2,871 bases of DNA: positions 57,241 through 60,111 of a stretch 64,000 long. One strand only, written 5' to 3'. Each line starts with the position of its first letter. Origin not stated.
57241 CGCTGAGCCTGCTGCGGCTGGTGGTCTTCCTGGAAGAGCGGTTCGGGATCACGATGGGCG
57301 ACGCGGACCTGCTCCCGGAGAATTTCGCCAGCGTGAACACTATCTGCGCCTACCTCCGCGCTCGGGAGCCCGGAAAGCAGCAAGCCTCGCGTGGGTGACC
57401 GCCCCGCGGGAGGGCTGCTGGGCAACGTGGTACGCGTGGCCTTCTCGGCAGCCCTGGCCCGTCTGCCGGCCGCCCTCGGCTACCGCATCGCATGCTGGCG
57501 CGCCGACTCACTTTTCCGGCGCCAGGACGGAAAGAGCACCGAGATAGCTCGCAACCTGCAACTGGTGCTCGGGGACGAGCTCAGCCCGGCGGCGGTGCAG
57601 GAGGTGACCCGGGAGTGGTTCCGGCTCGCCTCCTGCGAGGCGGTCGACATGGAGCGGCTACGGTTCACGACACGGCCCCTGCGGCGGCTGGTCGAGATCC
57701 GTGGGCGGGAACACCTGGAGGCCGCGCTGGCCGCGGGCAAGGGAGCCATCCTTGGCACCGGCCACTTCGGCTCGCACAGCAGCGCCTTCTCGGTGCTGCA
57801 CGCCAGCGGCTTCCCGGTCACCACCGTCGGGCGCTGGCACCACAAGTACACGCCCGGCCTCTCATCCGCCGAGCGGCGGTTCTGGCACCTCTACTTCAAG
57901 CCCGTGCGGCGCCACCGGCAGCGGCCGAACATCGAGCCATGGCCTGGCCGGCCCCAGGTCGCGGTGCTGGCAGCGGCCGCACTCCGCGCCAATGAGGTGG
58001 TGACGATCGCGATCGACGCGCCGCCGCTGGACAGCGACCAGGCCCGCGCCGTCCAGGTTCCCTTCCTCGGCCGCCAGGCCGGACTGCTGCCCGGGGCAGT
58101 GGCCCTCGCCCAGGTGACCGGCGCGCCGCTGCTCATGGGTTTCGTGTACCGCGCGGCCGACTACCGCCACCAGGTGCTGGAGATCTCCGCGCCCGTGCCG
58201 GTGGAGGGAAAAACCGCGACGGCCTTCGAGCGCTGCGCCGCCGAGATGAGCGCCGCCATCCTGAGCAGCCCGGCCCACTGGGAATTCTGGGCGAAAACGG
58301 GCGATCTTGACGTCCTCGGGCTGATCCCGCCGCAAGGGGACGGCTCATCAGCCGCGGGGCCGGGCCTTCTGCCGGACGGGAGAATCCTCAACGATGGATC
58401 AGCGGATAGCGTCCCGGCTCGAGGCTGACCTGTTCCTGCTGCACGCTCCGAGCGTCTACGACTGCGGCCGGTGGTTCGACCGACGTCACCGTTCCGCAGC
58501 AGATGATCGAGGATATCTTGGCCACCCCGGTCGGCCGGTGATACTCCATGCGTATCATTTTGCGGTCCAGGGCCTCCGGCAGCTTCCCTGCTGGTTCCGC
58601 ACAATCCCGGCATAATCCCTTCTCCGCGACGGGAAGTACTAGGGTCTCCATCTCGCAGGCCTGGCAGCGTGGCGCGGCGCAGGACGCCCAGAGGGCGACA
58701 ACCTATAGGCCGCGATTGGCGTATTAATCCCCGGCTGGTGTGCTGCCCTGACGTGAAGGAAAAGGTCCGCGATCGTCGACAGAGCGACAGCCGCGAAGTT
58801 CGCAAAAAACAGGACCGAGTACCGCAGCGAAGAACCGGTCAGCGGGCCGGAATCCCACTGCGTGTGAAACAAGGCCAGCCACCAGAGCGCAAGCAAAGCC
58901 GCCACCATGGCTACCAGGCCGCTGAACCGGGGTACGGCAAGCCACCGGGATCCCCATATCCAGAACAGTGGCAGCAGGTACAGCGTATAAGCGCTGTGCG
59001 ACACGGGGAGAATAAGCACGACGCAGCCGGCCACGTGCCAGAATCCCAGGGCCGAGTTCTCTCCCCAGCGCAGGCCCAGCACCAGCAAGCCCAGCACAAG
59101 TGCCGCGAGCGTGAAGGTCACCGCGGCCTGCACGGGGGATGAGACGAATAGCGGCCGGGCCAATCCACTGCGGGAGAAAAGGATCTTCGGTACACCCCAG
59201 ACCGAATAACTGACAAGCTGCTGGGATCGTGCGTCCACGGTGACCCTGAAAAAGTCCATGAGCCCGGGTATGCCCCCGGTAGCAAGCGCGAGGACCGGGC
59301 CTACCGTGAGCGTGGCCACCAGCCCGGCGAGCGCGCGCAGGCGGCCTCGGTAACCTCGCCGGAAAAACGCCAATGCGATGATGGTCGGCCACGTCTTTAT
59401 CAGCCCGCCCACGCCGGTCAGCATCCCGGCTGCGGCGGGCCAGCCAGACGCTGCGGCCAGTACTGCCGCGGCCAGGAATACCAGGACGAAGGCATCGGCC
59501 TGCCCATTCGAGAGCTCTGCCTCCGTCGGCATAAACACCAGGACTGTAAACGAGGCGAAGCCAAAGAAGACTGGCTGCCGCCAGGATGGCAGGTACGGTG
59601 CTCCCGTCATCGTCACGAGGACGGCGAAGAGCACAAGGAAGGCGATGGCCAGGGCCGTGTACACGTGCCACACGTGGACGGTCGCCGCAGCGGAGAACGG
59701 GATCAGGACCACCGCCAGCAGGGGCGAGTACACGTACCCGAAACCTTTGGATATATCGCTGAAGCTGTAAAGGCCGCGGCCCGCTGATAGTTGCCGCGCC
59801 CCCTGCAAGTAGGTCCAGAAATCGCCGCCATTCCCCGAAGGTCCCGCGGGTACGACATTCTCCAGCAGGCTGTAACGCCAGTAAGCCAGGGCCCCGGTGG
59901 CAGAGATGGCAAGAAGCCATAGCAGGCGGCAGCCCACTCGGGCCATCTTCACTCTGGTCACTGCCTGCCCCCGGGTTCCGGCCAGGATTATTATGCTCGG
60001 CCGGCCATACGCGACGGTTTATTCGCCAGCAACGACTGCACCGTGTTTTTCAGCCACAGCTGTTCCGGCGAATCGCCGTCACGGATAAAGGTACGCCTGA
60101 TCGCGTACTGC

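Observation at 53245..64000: Glycosyltransferase-rich cluster with a dedicated ACP and LpxL/PatA-type acyltransferase: candidate pathway for an acylated, flippase-exported glycoconjugate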

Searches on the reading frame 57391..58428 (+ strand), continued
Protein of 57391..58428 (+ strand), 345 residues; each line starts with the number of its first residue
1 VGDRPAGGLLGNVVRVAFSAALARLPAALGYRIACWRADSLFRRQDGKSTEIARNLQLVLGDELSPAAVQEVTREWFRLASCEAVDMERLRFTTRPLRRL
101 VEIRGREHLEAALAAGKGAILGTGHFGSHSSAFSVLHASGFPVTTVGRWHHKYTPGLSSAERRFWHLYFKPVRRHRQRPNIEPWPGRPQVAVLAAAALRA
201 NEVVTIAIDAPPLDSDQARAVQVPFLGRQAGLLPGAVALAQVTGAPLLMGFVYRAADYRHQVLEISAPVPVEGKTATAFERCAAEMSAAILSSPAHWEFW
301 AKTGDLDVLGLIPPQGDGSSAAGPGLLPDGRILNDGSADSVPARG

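Call 76: fold_search(model_id=the predicted structure, library=pdb)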
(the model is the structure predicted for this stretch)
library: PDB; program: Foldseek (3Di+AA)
matches with E <= 10: 38; with E <= 0.001: 14
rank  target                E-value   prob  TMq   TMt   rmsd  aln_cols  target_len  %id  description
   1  5f2z_D                7.7e-07  1.00  0.48  0.62   6.6       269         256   22  Crystal structure of membrane associated PatA from Mycobacterium smegmatis in complex with palmitate - P21 space group (released 2016-03-09)
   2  5f2t_B                8.6e-07  1.00  0.49  0.63   6.6       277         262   22  Crystal structure of membrane associated PatA from Mycobacterium smegmatis in complex with palmitate - C 2 space group (released 2016-03-09)
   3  5oce_A                1.7e-06  1.00  0.47  0.62   6.7       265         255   22  THE MOLECULAR MECHANISM OF SUBSTRATE RECOGNITION AND CATALYSIS OF THE MEMBRANE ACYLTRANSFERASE PatA -- Complex of PatA (released 2017-12-27)
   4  5f2t_A                2.6e-06  1.00  0.48  0.64   6.7       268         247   22  Crystal structure of membrane associated PatA from Mycobacterium smegmatis in complex with palmitate - C 2 space group (released 2016-03-09)
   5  7ojt_A                2.6e-06  1.00  0.40  0.54   7.9       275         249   23  Crystal structure of unliganded PatA, a membrane associated acyltransferase from Mycobacterium smegmatis (released 2021-10-27)
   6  5f2z_B                2.8e-06  1.00  0.48  0.63   6.7       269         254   22  Crystal structure of membrane associated PatA from Mycobacterium smegmatis in complex with palmitate - P21 space group (released 2016-03-09)
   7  5knk                  2.9e-06  1.00  0.51  0.54   8.1       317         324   19  Lipid A secondary acyltransferase LpxM from Acinetobacter baumannii with catalytic residue substitution (E127A) (released 2016-09-28)
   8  5oce_B                3.3e-06  1.00  0.46  0.61   6.2       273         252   25  THE MOLECULAR MECHANISM OF SUBSTRATE RECOGNITION AND CATALYSIS OF THE MEMBRANE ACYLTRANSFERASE PatA -- Complex of PatA (released 2017-12-27)
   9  5f2z_A                3.5e-06  1.00  0.48  0.65   6.4       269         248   22  Crystal structure of membrane associated PatA from Mycobacterium smegmatis in complex with palmitate - P21 space group (released 2016-03-09)
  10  5f34_C                5.0e-06  1.00  0.46  0.61   6.8       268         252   21  Crystal structure of membrane associated PatA from Mycobacterium smegmatis in complex with S-hexadecyl Coenzyme A - P2 (released 2016-03-09)
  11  5f2z_C                6.2e-06  1.00  0.47  0.63   6.6       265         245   22  Crystal structure of membrane associated PatA from Mycobacterium smegmatis in complex with palmitate - P21 space group (released 2016-03-09)
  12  5f34_A                6.9e-06  1.00  0.47  0.62   6.8       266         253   22  Crystal structure of membrane associated PatA from Mycobacterium smegmatis in complex with S-hexadecyl Coenzyme A - P2 (released 2016-03-09)
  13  5kn7                  1.4e-05  1.00  0.49  0.53   7.6       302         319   18  Lipid A secondary acyltransferase LpxM from Acinetobacter baumannii (released 2016-09-28)
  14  5f31                  3.4e-05  1.00  0.48  0.62   6.5       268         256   22  Crystal structure of membrane associated PatA from Mycobacterium smegmatis in complex with palmitate - P 42 21 2 space g (released 2016-03-09)
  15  7zkq_T                9.4e-01  0.11  0.21  0.21  17.8       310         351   12  Early Pp module assembly intermediate of complex I (released 2022-11-23)
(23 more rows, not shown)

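Call 77: search_solved_structures(query=L039:8078-9130:+, max_evalue=1e-20, show_alignments=5)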
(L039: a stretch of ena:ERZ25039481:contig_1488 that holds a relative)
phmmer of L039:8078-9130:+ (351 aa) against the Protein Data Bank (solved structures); distinct sequences matched with E-value up to 1e-20: 78 (the best 60 are shown).
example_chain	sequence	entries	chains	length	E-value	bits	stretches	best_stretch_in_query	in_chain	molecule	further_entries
6mfy_A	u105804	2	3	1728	4.3e-70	239.5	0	173-350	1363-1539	Linear gramicidin synthase subunit A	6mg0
9be3_A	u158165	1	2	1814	5.4e-70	239.1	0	173-350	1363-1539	Linear gramicidin synthase subunit A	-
6mfz_A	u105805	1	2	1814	5.4e-70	239.1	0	173-350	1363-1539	Linear gramicidin synthase subunit A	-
9be4_A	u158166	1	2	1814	5.4e-70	239.1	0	173-350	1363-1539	Linear gramicidin synthase subunit A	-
9meh_A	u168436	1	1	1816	5.4e-70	239.1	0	173-350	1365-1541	Linear gramicidin synthase subunit A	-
6o6e_B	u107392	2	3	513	3.1e-60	207.1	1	5-350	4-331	L-proline--[L-prolyl-carrier protein] ligase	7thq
8xjz_C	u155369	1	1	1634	7.4e-53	182.8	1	171-351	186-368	Peptide synthetase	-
7thn_B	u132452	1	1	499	1.5e-44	155.4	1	171-337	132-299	L-proline--[L-prolyl-carrier protein] ligase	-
6p1j_A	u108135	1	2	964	4.2e-41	144.2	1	137-349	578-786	Txo2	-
6oyf_A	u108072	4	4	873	7.1e-41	143.4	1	137-349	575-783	Txo1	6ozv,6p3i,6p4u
7ly5_A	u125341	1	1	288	1e-40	142.9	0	4-113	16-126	BmdB, Bacillamide NRPS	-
7ly7_A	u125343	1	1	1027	2.6e-40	141.6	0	173-333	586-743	BmdB, Bacillamide NRPS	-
7ly4_E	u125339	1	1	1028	2.6e-40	141.6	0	173-333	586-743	BmdB, bacillamide NRPS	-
5n82_A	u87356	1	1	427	3.8e-38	134.4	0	170-350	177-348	Tyrocidine synthase 1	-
5n81_A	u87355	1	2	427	9.9e-38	133.1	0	170-350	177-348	Tyrocidine synthase 1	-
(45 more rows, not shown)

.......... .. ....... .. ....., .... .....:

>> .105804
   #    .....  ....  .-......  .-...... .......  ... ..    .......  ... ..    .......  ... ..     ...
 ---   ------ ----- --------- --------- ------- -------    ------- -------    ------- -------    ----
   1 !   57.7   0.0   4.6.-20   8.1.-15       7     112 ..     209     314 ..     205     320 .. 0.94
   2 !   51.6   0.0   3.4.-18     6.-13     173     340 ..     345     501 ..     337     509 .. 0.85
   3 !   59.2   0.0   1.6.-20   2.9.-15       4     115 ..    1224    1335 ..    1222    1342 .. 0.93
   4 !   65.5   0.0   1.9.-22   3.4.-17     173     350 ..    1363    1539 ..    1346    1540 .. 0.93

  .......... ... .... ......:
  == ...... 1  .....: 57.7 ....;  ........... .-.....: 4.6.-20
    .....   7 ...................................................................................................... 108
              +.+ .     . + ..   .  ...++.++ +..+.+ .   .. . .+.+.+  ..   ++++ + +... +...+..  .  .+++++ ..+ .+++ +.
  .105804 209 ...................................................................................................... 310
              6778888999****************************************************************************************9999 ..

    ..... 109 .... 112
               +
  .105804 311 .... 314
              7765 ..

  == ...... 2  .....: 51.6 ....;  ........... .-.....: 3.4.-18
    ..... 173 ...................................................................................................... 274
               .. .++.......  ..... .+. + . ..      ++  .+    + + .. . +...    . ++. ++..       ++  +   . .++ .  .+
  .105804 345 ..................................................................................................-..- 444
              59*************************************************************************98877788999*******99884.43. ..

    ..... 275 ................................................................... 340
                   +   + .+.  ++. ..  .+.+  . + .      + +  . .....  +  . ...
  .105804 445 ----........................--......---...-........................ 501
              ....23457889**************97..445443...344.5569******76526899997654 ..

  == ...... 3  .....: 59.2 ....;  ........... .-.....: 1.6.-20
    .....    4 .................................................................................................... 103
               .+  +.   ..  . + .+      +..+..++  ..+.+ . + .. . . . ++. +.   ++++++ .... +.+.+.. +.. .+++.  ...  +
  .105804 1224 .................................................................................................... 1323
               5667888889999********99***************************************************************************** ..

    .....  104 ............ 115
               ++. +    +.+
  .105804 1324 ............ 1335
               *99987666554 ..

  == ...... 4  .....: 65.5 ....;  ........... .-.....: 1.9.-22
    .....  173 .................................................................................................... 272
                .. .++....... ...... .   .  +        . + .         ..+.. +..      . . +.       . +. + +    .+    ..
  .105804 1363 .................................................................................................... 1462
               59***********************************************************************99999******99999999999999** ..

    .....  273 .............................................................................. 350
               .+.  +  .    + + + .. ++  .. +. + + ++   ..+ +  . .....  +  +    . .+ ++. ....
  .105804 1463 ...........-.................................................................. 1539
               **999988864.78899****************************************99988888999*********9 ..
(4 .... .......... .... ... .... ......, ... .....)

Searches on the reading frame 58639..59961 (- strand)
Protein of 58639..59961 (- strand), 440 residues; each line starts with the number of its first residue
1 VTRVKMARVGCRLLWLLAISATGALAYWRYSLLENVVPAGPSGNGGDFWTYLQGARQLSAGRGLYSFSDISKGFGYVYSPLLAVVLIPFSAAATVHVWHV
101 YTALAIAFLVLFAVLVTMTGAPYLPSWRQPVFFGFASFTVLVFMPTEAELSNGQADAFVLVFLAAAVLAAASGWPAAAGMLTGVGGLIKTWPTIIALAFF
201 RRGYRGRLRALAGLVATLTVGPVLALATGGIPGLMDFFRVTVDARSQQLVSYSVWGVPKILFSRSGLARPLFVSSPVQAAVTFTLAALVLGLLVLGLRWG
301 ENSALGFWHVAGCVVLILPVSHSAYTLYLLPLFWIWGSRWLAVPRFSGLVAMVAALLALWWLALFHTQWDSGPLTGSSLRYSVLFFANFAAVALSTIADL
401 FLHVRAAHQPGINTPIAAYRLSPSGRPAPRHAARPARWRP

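Call 5: search_protein_families(library=pfam, proteins=[window:58639-59961:-], max_evalue=0.01)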
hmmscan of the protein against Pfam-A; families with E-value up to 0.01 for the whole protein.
window:58639-59961:- (440 aa): 1 family
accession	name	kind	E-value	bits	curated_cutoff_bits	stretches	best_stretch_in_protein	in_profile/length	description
PF09594.16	GT87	-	5.1e-13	49.8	25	1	76-319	1-237/237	Glycosyltransferase family 87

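Call 7: search_protein_families(library=ncbifam, proteins=[window:58639-59961:-], max_evalue=0.01)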
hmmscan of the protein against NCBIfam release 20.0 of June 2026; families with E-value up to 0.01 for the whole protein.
window:58639-59961:- (440 aa): 0 families

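Call 47: search_protein_families(library=ncbifam, proteins=[window:58639-59946:-], max_evalue=0.001)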
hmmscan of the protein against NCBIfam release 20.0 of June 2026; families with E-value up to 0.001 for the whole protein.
window:58639-59946:- (435 aa): 0 families
